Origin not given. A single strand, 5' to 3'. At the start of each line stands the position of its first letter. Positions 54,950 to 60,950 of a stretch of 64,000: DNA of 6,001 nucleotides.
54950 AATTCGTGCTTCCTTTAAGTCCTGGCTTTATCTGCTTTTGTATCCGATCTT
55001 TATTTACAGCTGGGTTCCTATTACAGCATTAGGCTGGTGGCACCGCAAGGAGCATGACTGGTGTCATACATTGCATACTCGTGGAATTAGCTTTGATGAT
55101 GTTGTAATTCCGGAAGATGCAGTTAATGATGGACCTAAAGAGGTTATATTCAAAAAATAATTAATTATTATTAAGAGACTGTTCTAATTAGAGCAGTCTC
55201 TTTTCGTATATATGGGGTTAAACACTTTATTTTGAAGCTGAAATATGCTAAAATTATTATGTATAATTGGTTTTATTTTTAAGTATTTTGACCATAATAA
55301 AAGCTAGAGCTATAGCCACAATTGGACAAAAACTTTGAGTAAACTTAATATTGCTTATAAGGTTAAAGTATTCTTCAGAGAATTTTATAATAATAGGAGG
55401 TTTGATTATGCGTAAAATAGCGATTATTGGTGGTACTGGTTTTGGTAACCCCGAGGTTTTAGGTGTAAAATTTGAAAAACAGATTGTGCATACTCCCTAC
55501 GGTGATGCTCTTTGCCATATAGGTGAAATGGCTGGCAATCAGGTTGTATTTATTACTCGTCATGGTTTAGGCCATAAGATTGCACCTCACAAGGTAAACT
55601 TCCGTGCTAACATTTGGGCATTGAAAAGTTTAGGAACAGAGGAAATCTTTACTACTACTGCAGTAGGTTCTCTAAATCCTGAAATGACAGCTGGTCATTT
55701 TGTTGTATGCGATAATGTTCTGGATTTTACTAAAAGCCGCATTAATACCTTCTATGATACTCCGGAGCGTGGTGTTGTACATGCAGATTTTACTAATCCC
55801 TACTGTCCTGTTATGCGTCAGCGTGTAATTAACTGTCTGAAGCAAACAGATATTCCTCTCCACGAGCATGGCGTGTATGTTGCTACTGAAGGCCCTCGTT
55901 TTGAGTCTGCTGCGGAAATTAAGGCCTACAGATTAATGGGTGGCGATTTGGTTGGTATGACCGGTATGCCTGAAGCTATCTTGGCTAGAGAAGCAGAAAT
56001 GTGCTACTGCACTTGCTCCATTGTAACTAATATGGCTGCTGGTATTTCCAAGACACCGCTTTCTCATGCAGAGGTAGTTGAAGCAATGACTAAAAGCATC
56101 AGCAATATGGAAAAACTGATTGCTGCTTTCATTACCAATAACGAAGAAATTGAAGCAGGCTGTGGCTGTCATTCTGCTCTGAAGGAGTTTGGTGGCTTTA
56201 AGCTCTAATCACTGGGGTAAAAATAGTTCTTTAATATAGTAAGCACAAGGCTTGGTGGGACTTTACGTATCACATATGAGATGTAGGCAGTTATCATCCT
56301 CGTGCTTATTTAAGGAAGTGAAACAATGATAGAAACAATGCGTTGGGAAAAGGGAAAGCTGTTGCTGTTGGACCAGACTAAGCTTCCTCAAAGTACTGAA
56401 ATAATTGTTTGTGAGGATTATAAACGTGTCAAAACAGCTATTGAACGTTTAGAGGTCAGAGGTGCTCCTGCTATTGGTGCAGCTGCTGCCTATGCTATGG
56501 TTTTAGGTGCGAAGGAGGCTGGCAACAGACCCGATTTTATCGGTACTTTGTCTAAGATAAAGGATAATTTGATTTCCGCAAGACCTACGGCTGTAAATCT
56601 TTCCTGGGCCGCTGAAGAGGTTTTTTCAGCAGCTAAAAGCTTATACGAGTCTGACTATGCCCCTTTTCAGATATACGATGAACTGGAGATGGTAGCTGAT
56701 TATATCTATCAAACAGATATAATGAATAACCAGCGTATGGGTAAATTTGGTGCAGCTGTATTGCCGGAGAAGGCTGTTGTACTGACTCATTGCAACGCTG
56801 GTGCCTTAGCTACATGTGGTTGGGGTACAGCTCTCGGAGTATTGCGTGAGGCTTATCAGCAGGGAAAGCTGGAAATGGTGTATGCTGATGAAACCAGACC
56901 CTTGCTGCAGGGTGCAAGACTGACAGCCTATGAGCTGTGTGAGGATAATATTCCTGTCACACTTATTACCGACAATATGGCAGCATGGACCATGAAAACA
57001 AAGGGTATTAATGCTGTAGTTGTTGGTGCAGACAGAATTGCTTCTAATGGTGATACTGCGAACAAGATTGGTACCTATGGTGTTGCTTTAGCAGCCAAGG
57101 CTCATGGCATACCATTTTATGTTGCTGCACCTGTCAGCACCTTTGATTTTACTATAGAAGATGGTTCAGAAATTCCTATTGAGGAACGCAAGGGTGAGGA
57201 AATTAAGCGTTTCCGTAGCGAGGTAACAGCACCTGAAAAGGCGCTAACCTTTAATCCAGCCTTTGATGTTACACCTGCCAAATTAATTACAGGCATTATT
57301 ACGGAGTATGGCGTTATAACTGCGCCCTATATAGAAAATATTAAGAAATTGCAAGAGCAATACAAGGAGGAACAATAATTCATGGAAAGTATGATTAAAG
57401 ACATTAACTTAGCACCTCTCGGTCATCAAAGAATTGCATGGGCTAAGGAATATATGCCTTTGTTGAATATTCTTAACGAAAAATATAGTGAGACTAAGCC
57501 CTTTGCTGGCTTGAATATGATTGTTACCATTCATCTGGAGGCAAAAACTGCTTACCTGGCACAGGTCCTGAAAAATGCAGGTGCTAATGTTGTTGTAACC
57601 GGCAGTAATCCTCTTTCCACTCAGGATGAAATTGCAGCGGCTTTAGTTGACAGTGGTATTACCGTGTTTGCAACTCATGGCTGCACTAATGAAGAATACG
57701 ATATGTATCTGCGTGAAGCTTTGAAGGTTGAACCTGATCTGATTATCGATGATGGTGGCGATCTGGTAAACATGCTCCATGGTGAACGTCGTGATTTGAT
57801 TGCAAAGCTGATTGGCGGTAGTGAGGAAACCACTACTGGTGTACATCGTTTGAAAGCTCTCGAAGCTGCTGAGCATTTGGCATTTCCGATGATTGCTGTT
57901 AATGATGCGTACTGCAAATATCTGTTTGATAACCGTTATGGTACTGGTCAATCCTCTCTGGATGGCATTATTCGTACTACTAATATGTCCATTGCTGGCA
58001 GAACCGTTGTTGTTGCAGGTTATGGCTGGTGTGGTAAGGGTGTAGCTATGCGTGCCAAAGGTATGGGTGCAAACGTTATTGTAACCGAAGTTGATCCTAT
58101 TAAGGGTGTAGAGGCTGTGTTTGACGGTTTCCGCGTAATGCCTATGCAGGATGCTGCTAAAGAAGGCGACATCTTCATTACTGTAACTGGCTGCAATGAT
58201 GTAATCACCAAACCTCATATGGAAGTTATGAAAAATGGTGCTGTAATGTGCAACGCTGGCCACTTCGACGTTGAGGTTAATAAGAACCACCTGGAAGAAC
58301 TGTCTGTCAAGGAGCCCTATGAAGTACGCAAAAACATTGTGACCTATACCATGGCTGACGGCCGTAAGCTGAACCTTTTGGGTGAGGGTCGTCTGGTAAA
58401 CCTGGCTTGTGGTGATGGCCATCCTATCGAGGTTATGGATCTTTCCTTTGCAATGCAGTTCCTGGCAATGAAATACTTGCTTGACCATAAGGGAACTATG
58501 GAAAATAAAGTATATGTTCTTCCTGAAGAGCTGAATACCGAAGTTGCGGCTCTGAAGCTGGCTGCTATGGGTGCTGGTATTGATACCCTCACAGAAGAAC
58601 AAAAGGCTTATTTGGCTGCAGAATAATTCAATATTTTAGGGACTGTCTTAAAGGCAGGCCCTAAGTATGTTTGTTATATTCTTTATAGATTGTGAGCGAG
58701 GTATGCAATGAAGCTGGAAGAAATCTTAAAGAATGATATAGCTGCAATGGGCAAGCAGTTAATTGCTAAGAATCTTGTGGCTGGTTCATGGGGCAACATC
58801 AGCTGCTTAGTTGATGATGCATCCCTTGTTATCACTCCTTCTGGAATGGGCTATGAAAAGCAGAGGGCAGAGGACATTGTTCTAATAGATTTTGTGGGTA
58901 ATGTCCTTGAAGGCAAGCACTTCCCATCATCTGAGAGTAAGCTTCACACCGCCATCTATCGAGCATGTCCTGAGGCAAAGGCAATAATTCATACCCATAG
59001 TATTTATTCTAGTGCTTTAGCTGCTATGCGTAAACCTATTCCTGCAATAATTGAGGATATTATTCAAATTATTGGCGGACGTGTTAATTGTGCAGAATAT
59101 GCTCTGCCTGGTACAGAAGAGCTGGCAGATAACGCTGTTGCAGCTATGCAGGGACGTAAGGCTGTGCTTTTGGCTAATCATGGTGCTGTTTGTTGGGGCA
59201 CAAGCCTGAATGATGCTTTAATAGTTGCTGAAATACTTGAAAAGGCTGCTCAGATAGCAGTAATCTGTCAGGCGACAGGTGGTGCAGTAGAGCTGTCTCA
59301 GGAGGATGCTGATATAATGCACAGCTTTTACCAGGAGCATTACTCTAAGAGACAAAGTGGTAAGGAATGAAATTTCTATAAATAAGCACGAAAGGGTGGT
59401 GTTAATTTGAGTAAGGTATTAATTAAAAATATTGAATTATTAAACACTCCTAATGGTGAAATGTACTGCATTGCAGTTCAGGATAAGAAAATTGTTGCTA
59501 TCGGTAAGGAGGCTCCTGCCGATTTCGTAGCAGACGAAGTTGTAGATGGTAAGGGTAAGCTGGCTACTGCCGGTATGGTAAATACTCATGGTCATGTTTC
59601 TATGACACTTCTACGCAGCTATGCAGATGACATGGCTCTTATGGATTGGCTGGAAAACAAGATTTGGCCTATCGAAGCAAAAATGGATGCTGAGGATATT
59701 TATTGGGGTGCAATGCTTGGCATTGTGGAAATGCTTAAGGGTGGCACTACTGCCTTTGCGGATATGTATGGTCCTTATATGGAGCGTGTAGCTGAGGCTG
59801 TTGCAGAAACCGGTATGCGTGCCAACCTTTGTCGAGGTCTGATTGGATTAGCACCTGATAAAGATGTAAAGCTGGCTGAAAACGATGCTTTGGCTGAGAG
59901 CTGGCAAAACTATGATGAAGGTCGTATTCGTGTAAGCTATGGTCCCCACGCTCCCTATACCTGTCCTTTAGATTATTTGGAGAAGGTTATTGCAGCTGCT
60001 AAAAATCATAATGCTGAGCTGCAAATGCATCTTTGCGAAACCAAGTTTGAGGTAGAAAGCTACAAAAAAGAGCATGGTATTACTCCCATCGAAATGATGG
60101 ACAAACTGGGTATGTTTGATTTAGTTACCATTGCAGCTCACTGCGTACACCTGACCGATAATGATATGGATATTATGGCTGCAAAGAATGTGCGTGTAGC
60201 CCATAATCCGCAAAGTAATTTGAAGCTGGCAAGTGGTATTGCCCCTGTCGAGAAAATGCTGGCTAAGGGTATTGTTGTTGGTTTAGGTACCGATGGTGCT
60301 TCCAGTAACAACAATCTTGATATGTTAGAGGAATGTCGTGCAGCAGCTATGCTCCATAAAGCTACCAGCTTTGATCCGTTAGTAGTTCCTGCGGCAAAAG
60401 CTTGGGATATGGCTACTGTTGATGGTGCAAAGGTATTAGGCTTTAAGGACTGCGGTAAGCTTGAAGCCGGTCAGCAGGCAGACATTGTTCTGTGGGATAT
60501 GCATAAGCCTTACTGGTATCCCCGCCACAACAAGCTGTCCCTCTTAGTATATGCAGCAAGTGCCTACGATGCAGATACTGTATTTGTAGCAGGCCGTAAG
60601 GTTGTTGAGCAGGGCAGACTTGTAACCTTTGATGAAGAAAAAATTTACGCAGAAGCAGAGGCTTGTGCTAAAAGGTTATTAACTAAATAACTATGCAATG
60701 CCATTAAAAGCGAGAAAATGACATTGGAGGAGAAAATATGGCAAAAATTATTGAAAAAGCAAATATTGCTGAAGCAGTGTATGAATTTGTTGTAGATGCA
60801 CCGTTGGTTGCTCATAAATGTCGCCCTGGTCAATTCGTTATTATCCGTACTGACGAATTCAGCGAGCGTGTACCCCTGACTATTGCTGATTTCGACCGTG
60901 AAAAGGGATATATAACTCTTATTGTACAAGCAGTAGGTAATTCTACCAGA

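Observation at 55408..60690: Integrated SAM by-product salvage cluster: mtnP-mtnA-ahcY-class II aldolase-mtaD (DHAP-shunt-like, covering MTA, 5'-deoxyadenosine and SAH)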

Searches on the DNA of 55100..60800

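Call 54: search_rna_families(source=window, start=55100, end=60800, threshold=evalue, max_evalue=1)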
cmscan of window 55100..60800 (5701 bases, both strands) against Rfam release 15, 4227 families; matches with E-value up to 1: 1.
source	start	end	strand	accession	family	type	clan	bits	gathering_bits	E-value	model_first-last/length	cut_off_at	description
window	58985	59053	-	RF00275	SNORD56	Gene; snRNA; snoRNA; CD-box;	-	24.1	36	0.14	1-71/71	no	Small nucleolar RNA SNORD56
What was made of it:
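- Tried and rejected: At E<=1 on 55100-60800 it found only a spurious snoRNA hit (call 54).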
